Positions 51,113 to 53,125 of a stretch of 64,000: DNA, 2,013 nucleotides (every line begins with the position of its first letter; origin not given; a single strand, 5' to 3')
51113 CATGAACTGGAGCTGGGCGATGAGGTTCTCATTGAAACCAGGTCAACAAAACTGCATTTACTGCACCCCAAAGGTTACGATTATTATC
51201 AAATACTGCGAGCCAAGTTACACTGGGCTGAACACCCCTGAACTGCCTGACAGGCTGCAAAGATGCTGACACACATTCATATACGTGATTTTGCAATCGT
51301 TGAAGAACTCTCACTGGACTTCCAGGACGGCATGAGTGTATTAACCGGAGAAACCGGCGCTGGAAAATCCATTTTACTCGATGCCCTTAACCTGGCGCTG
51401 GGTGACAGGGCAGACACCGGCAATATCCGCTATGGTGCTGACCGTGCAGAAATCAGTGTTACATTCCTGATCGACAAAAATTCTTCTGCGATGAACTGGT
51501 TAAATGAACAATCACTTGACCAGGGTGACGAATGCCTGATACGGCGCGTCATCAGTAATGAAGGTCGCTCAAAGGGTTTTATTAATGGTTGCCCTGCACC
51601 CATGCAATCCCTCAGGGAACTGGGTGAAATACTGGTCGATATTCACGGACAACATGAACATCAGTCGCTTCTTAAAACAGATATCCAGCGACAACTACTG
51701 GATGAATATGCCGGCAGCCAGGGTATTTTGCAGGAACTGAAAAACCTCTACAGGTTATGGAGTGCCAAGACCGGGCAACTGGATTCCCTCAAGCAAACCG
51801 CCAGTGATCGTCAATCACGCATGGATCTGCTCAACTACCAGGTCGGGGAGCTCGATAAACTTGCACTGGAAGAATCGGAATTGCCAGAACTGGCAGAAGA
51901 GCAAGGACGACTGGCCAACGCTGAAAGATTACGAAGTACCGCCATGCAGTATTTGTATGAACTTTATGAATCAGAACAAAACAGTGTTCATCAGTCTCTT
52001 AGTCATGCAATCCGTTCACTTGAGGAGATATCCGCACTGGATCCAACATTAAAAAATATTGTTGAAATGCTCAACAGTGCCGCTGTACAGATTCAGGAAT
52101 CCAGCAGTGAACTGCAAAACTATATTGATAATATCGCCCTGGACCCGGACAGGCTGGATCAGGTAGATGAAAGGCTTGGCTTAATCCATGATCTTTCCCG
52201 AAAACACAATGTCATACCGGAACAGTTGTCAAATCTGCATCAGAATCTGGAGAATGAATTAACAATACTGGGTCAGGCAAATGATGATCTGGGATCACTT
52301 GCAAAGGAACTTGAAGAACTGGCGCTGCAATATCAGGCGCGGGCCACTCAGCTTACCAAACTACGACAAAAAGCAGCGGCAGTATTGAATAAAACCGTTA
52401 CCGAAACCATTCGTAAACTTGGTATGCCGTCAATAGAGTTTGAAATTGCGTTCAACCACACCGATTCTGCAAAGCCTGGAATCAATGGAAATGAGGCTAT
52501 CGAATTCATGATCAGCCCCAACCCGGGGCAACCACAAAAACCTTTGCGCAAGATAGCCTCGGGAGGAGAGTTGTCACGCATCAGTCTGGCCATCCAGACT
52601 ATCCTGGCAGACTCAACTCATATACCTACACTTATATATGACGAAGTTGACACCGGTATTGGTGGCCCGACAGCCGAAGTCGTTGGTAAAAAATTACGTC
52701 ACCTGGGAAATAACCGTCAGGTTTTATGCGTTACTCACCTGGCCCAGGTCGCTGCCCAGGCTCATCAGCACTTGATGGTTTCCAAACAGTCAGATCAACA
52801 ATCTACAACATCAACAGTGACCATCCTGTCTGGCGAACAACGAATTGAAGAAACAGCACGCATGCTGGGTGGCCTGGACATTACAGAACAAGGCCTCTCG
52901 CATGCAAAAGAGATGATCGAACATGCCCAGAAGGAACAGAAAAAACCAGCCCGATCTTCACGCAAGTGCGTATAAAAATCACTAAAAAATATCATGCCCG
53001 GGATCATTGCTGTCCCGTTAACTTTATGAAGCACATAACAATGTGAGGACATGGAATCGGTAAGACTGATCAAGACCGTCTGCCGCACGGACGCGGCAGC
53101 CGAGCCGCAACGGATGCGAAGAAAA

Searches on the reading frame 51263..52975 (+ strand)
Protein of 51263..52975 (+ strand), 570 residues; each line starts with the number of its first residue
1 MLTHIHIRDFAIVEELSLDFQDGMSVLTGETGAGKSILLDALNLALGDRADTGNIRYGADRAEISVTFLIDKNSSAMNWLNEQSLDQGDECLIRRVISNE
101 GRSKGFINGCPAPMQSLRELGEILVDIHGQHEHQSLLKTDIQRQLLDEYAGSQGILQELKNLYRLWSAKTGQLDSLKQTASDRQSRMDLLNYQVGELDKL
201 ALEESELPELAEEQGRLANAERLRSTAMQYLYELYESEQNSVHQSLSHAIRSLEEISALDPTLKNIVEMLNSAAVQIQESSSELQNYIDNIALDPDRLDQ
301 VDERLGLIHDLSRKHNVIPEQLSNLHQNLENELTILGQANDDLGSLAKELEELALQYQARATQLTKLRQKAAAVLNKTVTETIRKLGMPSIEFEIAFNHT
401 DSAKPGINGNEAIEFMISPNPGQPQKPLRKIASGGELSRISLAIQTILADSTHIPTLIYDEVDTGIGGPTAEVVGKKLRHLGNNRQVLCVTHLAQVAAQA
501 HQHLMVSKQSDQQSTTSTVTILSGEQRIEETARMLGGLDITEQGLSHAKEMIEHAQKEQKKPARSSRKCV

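Call 64: search_protein_families(library=pfam, proteins=[window:51263-52975:+])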
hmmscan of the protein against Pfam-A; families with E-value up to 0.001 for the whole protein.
window:51263-52975:+ (570 aa): 6 families
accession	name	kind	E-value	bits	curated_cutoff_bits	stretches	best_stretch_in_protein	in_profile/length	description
PF02463.25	SMC_N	-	1.9e-17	63.9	40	1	2-514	2-219/220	RecF/RecN/SMC N terminal domain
PF13476.12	AAA_23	-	2.6e-14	54.8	27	1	5-253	2-177/201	AAA domain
PF13175.12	AAA_15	-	6.7e-06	26.4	32.1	1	1-357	1-249/374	AAA ATPase domain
PF13555.12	AAA_29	-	4.5e-05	23.6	27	1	18-46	17-46/61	P-loop containing region of AAA domain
PF11398.14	DUF2813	-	0.00013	21.9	21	0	2-49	3-49/372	Protein of unknown function (DUF2813)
PF13401.12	AAA_22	-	0.00022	22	27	0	20-58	3-33/130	AAA domain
